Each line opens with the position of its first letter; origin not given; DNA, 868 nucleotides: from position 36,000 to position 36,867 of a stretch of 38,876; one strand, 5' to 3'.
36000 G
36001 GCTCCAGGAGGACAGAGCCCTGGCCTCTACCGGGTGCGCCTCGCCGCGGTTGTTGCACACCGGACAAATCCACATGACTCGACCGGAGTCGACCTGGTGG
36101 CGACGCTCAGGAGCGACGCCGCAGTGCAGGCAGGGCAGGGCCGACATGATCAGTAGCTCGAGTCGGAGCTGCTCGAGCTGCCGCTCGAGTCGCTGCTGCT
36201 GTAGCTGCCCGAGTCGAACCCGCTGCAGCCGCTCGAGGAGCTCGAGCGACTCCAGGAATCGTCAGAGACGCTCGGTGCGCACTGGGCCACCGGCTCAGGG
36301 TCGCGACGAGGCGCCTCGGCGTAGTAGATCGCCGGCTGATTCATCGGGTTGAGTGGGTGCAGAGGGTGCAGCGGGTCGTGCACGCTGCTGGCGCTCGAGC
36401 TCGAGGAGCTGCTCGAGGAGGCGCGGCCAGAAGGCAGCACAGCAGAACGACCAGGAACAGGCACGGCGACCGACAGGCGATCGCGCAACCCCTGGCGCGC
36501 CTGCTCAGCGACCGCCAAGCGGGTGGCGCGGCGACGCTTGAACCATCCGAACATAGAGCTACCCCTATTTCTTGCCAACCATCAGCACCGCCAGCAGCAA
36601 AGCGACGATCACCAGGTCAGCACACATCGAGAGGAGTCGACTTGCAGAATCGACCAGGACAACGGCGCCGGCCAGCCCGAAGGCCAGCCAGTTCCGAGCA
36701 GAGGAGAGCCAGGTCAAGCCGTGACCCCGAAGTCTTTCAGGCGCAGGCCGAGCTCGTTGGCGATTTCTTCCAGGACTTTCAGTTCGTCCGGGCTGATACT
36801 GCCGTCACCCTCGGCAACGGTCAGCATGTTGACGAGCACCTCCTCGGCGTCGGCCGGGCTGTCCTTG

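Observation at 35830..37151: Early-operon cluster of unknown function: TerB-like protein, overlapping tiny membrane peptide, serine-rich protein and tandem Lar-like protein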

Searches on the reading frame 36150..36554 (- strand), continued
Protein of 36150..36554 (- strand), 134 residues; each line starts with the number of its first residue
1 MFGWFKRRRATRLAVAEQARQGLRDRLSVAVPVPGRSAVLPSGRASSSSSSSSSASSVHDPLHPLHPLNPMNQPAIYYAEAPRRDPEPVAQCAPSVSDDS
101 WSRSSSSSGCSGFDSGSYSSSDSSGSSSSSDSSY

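Call 70: find_encoding_contigs(protein=P0095, flank=6000, max_places=2)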
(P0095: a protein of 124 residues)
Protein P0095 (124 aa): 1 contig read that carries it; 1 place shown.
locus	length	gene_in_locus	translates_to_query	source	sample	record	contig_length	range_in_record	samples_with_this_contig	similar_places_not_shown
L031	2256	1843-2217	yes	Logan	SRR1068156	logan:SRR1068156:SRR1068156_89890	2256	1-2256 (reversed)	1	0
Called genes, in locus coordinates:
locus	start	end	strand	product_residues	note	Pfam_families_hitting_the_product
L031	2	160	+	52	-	?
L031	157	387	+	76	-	-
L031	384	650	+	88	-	-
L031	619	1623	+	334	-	PF07885:Ion_trans_2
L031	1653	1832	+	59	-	-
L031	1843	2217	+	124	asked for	-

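Call 84: predict_structure(alignment_id=A1)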
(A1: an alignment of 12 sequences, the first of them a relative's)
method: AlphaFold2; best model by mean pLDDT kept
length: 134 residues; sequences in the alignment: 12
mean_pLDDT: 51.1   pTM: 0.12
mean pLDDT of the five models: 51.1, 49.1, 48.4, 44.5, 43.8
residues with pLDDT >= 90: 0; 70-90: 0; 50-70: 80; < 50: 54
segments of 3 or more residues with pLDDT < 50: 9-13, 42-54, 108-110, 115-118, 120-129, 132-134
pLDDT, mean of each block of 10 residues (from residue 1): 53 50 53 52 47 47 58 55 56 52 49 49 46 45
secondary structure, 60 per line:
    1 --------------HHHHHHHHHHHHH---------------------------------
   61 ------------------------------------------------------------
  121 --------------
elements in order: H15-27

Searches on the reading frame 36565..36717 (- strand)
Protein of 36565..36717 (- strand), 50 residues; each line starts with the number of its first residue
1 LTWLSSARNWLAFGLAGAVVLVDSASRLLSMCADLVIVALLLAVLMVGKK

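Call 4: search_protein_families(library=pfam, proteins=[window:36565-36717:-], max_evalue=0.1)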
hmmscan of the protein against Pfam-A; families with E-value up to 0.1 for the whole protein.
window:36565-36717:- (50 aa): 1 family
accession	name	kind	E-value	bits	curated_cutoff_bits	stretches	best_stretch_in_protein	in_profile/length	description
PF13064.11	DUF3927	-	0.054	13.9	25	1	11-43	8-40/53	Protein of unknown function (DUF3927)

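Call 5: search_protein_families(library=phrogs, proteins=[window:36565-36717:-], max_evalue=0.01)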
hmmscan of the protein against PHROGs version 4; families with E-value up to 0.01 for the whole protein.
window:36565-36717:- (50 aa): 1 family
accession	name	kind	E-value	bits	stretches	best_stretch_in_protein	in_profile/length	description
phrog_1470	-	moron, auxiliary metabolic gene and host takeover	1.3e-10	42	1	5-50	3-48/54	TciB-like inhibition of cell division or resistance to colicin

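Call 6: search_protein_families(library=padloc, proteins=[window:36565-36717:-], max_evalue=0.1)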
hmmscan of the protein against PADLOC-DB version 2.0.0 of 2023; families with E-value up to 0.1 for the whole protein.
window:36565-36717:- (50 aa): 0 families

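Call 36: search_protein_families(library=ncbifam, proteins=[window:36565-36717:-], max_evalue=0.1)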
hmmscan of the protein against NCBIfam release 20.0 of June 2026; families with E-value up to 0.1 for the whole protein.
window:36565-36717:- (50 aa): 0 families

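Call 48: search_dna_similar(query=window:36568-36717:-, collection=phages, mode=protein, max_evalue=10, max_rows=40)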
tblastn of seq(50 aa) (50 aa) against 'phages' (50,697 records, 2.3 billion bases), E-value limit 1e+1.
Records with a match: 1; places in all: 1; records where one place covers at least 80% of the query: 0.
Best place of each record, by identity: <60% 1.
By first word of the organism name: bajarodmic 1.
By host as written in the record: Peromyscus fraterculus 1.
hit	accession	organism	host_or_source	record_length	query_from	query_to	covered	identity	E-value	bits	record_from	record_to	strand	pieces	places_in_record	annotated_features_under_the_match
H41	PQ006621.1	bajarodmic virus 471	Peromyscus fraterculus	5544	2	32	62%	41.9%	8e+0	29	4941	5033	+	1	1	hypothetical protein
